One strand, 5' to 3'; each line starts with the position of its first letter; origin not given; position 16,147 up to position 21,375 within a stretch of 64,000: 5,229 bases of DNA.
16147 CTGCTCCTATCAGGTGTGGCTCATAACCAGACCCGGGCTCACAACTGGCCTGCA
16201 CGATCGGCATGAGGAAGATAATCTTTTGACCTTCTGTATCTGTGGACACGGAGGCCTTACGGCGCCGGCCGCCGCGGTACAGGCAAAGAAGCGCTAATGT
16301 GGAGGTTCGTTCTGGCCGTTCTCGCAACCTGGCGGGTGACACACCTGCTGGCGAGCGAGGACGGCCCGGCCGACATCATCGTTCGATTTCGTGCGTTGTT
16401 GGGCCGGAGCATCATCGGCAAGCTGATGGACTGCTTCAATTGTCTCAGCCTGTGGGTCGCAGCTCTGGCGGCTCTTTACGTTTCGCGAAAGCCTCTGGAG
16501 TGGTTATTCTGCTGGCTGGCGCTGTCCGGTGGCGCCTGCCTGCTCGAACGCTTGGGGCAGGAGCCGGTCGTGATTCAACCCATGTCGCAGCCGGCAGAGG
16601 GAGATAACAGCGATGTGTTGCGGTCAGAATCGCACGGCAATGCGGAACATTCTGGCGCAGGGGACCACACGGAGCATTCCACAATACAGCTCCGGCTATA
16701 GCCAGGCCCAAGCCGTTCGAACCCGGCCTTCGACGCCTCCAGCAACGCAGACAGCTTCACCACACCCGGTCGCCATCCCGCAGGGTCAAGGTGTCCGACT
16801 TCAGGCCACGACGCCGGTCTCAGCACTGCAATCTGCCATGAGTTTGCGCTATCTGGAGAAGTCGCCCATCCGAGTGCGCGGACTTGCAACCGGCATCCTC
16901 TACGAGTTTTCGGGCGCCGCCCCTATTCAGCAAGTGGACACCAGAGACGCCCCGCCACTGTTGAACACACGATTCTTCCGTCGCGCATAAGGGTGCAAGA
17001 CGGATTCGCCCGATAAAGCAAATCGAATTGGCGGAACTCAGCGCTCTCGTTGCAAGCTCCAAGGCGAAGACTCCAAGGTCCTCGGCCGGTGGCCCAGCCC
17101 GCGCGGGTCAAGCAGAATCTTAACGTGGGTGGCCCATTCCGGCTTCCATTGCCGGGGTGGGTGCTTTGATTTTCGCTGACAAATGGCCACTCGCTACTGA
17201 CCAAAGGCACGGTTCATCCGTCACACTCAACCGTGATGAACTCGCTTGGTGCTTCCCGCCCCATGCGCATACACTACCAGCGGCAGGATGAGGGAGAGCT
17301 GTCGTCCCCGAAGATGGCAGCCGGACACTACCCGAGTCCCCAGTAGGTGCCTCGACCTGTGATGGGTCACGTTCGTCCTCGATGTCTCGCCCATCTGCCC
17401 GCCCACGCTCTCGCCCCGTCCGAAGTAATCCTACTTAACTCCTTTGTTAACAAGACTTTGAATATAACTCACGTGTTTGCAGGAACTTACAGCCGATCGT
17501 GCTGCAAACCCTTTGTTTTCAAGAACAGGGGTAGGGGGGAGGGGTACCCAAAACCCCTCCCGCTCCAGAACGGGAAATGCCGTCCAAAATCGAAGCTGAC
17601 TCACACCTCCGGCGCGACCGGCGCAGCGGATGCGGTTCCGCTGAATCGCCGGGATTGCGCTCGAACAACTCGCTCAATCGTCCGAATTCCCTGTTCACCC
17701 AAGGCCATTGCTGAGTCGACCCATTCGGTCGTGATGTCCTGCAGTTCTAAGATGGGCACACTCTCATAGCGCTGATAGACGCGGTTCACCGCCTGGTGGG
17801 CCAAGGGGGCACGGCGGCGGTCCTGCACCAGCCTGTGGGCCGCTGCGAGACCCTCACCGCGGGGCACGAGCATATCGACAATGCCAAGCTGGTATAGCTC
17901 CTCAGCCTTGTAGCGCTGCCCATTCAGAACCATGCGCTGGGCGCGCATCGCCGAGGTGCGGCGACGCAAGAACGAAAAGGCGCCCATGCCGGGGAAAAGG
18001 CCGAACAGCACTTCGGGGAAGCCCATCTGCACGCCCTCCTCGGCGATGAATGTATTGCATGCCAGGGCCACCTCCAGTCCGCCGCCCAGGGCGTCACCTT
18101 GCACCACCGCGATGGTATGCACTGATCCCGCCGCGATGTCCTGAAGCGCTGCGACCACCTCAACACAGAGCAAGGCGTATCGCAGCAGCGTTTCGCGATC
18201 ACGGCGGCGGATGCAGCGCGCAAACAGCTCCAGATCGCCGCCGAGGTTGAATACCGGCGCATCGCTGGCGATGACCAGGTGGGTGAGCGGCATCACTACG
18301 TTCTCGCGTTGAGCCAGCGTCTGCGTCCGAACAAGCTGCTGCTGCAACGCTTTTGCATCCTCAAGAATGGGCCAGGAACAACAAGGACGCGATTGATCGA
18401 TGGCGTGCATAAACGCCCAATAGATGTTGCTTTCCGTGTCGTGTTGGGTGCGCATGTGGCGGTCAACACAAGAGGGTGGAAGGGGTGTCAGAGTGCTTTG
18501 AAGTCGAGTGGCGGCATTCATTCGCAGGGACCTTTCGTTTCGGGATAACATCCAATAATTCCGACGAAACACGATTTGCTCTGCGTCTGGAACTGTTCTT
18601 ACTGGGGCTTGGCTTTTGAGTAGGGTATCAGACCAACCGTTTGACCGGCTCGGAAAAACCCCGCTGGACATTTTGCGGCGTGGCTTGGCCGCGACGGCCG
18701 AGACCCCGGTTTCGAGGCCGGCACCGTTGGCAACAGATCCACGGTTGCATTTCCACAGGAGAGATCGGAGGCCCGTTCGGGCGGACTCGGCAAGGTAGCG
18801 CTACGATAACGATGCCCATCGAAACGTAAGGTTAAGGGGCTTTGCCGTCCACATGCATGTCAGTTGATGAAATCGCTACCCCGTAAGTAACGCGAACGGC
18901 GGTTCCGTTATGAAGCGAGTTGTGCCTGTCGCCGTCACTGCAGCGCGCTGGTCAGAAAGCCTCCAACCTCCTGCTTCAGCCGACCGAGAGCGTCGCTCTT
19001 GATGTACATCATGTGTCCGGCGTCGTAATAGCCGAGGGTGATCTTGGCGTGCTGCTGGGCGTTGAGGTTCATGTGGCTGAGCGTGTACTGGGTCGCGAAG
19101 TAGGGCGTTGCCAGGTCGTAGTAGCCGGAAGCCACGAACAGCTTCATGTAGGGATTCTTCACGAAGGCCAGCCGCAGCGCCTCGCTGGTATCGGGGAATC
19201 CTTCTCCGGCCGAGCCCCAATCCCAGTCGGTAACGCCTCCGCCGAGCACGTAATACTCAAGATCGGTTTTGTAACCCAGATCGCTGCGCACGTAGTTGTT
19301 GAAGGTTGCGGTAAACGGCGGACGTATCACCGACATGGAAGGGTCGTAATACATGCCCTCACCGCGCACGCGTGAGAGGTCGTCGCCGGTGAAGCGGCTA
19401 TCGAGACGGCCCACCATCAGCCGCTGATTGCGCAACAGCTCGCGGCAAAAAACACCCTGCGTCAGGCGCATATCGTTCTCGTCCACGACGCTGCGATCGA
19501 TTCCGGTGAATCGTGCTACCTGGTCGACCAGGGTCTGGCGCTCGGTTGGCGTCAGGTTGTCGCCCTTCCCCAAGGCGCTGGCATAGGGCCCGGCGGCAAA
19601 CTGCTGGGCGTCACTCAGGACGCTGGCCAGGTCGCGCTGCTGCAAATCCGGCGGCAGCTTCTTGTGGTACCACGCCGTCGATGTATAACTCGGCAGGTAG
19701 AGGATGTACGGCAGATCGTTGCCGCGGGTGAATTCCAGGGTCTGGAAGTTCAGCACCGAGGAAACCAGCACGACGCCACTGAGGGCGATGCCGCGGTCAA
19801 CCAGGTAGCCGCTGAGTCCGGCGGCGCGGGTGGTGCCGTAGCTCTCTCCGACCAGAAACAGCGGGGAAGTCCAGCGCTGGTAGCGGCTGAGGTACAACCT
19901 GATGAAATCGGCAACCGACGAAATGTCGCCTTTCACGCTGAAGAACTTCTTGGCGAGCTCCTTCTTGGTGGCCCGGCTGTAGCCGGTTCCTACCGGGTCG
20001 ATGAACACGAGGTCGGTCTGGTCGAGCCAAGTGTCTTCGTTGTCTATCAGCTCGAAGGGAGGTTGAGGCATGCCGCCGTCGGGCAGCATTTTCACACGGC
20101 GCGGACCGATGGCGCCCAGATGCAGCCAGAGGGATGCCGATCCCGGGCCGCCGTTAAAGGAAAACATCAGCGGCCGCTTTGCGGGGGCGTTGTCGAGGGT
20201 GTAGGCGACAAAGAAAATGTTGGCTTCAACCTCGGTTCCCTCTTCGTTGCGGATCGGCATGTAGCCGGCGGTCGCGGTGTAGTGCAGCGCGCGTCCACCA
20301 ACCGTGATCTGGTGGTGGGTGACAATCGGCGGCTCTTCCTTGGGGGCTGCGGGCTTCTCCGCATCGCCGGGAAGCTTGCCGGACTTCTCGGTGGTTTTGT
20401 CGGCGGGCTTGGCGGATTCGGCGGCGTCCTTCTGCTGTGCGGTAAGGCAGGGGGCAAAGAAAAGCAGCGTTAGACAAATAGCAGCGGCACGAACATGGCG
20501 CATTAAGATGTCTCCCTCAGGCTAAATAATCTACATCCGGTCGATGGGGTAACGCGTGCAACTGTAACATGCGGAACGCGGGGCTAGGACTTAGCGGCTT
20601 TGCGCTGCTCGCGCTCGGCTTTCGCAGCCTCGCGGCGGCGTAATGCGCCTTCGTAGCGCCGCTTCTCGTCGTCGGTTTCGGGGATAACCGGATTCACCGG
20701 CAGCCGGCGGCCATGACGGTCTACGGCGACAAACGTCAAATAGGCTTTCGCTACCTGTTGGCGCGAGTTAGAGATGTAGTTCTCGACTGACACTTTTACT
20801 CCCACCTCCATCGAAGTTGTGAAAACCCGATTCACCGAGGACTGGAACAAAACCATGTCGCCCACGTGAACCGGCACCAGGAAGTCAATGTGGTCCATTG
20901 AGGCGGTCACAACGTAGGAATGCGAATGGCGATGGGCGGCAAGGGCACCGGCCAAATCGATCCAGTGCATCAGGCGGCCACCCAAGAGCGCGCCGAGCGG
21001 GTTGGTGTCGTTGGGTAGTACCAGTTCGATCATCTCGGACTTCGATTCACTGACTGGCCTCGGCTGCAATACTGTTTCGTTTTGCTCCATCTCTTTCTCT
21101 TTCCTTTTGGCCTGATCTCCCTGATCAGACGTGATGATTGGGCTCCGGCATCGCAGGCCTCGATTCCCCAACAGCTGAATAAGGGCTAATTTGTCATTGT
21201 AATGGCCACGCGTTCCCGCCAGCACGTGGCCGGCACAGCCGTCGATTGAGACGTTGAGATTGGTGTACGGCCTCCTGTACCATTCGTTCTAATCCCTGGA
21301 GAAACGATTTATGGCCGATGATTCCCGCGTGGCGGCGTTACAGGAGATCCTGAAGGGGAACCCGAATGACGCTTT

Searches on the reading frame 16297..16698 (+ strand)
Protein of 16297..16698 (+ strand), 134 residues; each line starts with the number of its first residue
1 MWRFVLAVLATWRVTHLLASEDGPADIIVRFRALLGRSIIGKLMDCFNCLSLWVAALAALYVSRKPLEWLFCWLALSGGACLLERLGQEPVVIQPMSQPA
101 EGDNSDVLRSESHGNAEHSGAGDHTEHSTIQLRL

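Call 9: search_protein_families(library=pfam, proteins=[window:16297-16698:+], max_evalue=0.001)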
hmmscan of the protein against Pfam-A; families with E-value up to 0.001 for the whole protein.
window:16297-16698:+ (134 aa): 1 family
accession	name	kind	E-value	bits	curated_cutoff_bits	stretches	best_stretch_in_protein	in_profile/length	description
PF07098.16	DUF1360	-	3.7e-06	27.3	21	1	36-84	49-99/102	Protein of unknown function (DUF1360)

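Call 43: search_protein_families(library=ncbifam, proteins=[window:16297-16698:+], max_evalue=10)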
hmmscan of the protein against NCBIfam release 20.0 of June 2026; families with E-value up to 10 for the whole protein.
window:16297-16698:+ (134 aa): 0 families

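Call 66: find_homologous_proteins(query=A2, max_evalue=0.001)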
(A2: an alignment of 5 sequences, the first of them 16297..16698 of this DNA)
Query A2 (5 sequences) (134 aa, profile of the alignment): 7154 proteins with E <= 0.001 among 8000 candidates; the best 120 are listed.
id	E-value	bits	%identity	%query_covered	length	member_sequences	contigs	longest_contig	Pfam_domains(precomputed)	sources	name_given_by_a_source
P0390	1.7e-68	246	69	97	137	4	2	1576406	-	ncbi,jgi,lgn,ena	-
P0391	8.9e-68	244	100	100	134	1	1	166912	PF07098.17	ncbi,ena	-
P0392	4.7e-67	242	71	97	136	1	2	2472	-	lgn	-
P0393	5.7e-67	241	72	98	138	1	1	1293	-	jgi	jgi:hypothetical protein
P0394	7.4e-67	241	68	97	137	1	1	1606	PF07098.17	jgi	jgi:hypothetical protein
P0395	1.3e-66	240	69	97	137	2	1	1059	-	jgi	jgi:hypothetical protein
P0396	2.8e-66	239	70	97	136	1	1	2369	-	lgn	-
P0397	3.6e-66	239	85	99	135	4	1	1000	-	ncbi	-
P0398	4.7e-66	238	65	84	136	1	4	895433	PF07098.17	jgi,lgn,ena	jgi:hypothetical protein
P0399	4.8e-66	238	82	98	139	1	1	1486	-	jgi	-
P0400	5.1e-66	238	79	99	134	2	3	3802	PF07098.17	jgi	jgi:hypothetical protein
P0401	1.8e-65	236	83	99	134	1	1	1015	PF07098.17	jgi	jgi:hypothetical protein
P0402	2.3e-65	236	81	99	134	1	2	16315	PF07098.17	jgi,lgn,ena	-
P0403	3.0e-65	236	80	99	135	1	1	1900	PF07098.17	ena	-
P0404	3.5e-65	236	80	99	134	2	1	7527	-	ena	-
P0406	5.5e-65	235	80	98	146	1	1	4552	PF07098.17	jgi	jgi:hypothetical protein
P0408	5.7e-65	235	81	98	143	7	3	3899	PF07098.17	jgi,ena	-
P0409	6.4e-65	235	65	84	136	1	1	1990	PF07098.17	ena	-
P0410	7.3e-65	235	82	97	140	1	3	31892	PF07098.17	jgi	jgi:Protein of unknown function (DUF1360)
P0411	7.6e-65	234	85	99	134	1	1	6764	PF07098.17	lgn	-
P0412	7.7e-65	234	77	99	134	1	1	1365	PF07098.17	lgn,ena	-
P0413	8.0e-65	234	83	93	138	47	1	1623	PF07098.17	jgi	jgi:hypothetical protein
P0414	9.7e-65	234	79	98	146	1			PF07098.17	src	-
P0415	1.1e-64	234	82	97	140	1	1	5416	PF07098.17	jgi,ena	jgi:hypothetical protein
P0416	1.2e-64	234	86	99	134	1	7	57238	PF07098.17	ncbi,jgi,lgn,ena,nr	ncbi:MAG TPA: DUF1360 domain-containing protein [Candidatus Eisenbacteria bacterium]|nr:DUF1360 doma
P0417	1.3e-64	234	81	97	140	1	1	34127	PF07098.17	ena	-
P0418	1.9e-64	233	72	93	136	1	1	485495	PF07098.17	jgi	jgi:Protein of unknown function (DUF1360)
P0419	2.3e-64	233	80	98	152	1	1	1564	PF07098.17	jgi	jgi:hypothetical protein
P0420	2.3e-64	233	79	99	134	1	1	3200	PF07098.17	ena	-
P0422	2.5e-64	233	67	96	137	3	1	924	PF07098.17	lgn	-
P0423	2.7e-64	233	79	97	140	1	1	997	PF07098.17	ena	-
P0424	3.6e-64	232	81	97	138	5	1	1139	PF07098.17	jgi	-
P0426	4.5e-64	232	81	98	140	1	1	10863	PF07098.17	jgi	jgi:hypothetical protein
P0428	5.3e-64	232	79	98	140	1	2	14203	PF07098.17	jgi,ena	jgi:hypothetical protein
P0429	5.4e-64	232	80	98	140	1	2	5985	PF07098.17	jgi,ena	jgi:hypothetical protein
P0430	6.3e-64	231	76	98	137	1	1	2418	PF07098.17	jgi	jgi:hypothetical protein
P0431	6.8e-64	231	83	90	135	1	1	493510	PF07098.17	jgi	jgi:hypothetical protein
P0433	7.1e-64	231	79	99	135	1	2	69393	PF07098.17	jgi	jgi:Protein of unknown function (DUF1360)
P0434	7.9e-64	231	79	98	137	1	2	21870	PF07098.17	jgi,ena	jgi:Protein of unknown function (DUF1360)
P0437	8.9e-64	231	76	98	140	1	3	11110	PF07098.17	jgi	jgi:hypothetical protein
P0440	1.4e-63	230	79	98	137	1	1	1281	PF07098.17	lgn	-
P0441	1.5e-63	230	73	93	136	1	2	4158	PF07098.17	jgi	jgi:Protein of unknown function (DUF1360)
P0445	1.9e-63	230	76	98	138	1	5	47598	PF07098.17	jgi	jgi:hypothetical protein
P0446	2.1e-63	230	79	98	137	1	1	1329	PF07098.17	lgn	-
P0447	2.3e-63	230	85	95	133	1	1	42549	PF07098.17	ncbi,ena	-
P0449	2.5e-63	230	79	98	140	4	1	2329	PF07098.17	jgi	jgi:Protein of unknown function (DUF1360)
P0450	2.6e-63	230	78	98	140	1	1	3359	PF07098.17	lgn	-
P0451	3.1e-63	229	64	98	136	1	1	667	PF07098.17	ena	-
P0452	3.1e-63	229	80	98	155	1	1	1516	PF07098.17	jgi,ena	jgi:hypothetical protein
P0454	3.5e-63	229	80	98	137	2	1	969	PF07098.17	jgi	-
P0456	3.9e-63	229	77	99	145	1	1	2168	PF07098.17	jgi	jgi:hypothetical protein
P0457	4.2e-63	229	74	96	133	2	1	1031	PF07098.17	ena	-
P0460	5.8e-63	228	77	98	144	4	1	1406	PF07098.17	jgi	jgi:hypothetical protein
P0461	5.8e-63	228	75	99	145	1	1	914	PF07098.17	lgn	-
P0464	6.8e-63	228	80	99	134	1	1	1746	PF07098.17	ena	-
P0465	7.4e-63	228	82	98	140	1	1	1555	PF07098.17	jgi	jgi:Protein of unknown function (DUF1360)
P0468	8.3e-63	228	78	96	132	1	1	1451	PF07098.17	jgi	jgi:hypothetical protein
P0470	8.4e-63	228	78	93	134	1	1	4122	PF07098.17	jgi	jgi:hypothetical protein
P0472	9.5e-63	228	78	98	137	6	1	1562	PF07098.17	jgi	jgi:hypothetical protein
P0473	9.5e-63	228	79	98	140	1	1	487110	PF07098.17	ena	-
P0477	1.5e-62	227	82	88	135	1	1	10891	PF07098.17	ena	-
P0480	1.6e-62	227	70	98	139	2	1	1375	PF07098.17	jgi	jgi:hypothetical protein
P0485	2.1e-62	227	79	98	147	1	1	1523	PF07098.17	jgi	jgi:Protein of unknown function (DUF1360)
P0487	2.3e-62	226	68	97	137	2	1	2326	PF07098.17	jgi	jgi:hypothetical protein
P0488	2.3e-62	226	74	98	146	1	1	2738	PF07098.17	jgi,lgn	jgi:hypothetical protein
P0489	2.4e-62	226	62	99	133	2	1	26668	PF07098.17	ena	-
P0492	2.6e-62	226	75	96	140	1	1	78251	PF07098.17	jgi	jgi:hypothetical protein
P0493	2.7e-62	226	76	93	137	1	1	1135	PF07098.17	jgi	jgi:hypothetical protein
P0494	2.8e-62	226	70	96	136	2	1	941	PF07098.17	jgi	jgi:Protein of unknown function (DUF1360)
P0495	2.9e-62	226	76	98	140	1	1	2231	PF07098.17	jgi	-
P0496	2.9e-62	226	81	99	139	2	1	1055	PF07098.17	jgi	jgi:hypothetical protein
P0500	3.5e-62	226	79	98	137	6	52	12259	PF07098.17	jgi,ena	jgi:hypothetical protein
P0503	3.7e-62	226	79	98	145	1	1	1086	PF07098.17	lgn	-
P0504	4.4e-62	226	78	95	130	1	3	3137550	PF07098.17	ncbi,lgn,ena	-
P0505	4.7e-62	225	77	98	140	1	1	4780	PF07098.17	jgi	jgi:hypothetical protein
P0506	4.8e-62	225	82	97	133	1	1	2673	PF07098.17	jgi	jgi:hypothetical protein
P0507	5.0e-62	225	76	98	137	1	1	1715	PF07098.17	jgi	jgi:Protein of unknown function (DUF1360)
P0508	5.1e-62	225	61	96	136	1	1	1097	PF07098.17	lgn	-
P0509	5.1e-62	225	72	92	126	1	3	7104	PF07098.17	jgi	jgi:hypothetical protein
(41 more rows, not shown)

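Call 67: search_dna_similar(query=window:16297-16698:+, collection=phages, mode=protein, max_evalue=1, max_rows=10)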
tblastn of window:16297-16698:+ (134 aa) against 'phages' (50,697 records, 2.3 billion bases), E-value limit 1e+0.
Records with a match: 17; places in all: 17; records where one place covers at least 80% of the query: 0.
Best place of each record, by identity: <60% 17.
By first word of the organism name: Gordonia 14; Microbacterium 3.
By host as written in the record: Gordonia terrae 3612 14; Microbacterium foliorum NRRL B-24224 1; Microbacterium foliorum NRRL B-24224 SEA 1; Microbacterium radiodurans NRRL B-24799 1.
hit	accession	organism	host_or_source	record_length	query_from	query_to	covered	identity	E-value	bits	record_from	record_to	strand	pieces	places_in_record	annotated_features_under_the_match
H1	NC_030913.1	Gordonia phage Wizard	Gordonia terrae 3612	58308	4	108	78%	32.1%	5e-1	35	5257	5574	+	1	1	11: hypothetical protein | 12: portal protein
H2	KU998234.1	Gordonia phage Wizard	Gordonia terrae 3612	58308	4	108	78%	32.1%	5e-1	35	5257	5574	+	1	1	11: hypothetical protein | 12: portal protein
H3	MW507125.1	Gordonia phage Phlop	Gordonia terrae 3612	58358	4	108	78%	32.1%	5e-1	35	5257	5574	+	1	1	11: membrane protein | 12: portal protein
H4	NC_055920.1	Gordonia phage Phlop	Gordonia terrae 3612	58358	4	108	78%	32.1%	5e-1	35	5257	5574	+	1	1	11: membrane protein | 12: portal protein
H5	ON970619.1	Gordonia phage PullumCavea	Gordonia terrae 3612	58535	4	108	78%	32.1%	5e-1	35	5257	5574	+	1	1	11: membrane protein | 12: portal protein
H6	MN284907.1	Gordonia phage Fireball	Gordonia terrae 3612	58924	4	108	78%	32.1%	5e-1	35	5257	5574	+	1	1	12: hypothetical protein | 13: portal protein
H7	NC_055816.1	Gordonia phage Fireball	Gordonia terrae 3612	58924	4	108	78%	32.1%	5e-1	35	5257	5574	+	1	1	12: hypothetical protein | 13: portal protein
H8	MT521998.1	Gordonia phage Jambalaya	Gordonia terrae 3612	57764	13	113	75%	30.5%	3e-1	36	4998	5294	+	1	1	11: hypothetical protein | 12: portal protein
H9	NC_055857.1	Gordonia phage Jambalaya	Gordonia terrae 3612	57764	13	113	75%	30.5%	3e-1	36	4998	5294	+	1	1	11: hypothetical protein | 12: portal protein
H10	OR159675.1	Gordonia phage Savbucketdawg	Gordonia terrae 3612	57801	13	113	75%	30.5%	3e-1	36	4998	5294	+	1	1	11: membrane protein | 12: portal protein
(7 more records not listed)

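Call 69: get_annotated_region(hit=H3, flank=600)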
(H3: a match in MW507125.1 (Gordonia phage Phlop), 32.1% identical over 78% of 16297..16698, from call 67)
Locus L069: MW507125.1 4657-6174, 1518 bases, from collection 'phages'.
description: Gordonia phage Phlop, complete genome.
organism: Gordonia phage Phlop (NCBI taxid 2805836)
taxonomy: Viruses; Duplodnaviria; Heunggongvirae; Uroviricota; Caudoviricetes; Wizardvirus; Wizardvirus phlop
host: Gordonia terrae 3612; source: soil; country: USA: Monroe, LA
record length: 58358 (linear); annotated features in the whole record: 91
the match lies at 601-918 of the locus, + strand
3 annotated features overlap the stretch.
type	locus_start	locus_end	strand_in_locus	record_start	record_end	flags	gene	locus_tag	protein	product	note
CDS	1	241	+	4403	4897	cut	10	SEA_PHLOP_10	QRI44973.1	polynucleotide kinase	-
CDS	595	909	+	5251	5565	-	11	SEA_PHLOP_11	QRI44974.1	membrane protein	-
CDS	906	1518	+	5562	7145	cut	12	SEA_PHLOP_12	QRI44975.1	portal protein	-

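Call 80: search_protein_families(library=phrogs, proteins=[window:16297-16698:+], max_evalue=0.01)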
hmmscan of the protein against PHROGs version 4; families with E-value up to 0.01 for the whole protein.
window:16297-16698:+ (134 aa): 1 family
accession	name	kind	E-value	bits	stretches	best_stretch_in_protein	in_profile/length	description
phrog_781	-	unknown function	0.0033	17.7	1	4-78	41-126/152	-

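Call 81: search_protein_families(library=padloc, proteins=[window:16297-16698:+], max_evalue=0.01)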
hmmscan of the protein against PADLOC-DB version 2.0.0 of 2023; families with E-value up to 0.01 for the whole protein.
window:16297-16698:+ (134 aa): 0 families

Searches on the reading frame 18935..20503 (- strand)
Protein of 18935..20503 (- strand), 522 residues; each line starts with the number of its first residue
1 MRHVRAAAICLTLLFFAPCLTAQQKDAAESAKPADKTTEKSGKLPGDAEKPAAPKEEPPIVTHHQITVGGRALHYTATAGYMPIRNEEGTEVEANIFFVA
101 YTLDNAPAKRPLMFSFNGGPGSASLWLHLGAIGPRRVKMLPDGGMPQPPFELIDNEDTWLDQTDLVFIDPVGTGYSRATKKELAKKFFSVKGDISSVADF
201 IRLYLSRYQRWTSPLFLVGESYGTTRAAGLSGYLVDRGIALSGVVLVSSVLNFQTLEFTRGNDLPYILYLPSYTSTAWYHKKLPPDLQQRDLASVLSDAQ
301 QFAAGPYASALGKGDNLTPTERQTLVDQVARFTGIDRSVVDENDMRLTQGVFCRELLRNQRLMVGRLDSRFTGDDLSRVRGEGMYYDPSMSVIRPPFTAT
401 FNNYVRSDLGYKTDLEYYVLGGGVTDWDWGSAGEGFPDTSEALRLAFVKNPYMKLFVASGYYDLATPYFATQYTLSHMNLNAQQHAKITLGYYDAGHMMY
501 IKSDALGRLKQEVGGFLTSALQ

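Call 9: search_protein_families(library=pfam, proteins=[window:18935-20503:-], max_evalue=0.001)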
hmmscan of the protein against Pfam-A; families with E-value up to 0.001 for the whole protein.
window:18935-20503:- (522 aa): 1 family
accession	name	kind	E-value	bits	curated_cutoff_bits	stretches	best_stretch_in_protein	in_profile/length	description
PF00450.28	Peptidase_S10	-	7e-20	72.2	21.9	1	75-228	9-151/420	Serine carboxypeptidase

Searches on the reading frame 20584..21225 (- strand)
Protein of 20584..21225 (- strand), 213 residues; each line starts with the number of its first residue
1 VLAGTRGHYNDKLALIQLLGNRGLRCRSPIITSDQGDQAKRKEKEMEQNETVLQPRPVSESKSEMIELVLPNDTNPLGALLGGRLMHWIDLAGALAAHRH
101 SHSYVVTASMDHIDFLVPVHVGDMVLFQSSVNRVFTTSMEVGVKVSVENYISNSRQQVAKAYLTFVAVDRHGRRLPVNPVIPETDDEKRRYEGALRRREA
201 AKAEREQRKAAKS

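Call 9: search_protein_families(library=pfam, proteins=[window:20584-21225:-], max_evalue=0.001)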
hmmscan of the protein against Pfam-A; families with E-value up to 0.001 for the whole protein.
window:20584-21225:- (213 aa): 2 families
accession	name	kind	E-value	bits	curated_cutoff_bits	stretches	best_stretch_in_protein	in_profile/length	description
PF03061.28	4HBT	-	3.8e-17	62.8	20.6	1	78-148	2-73/79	Thioesterase superfamily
PF13279.12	4HBT_2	-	0.00084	20.2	25.5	0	87-176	27-112/122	Thioesterase-like superfamily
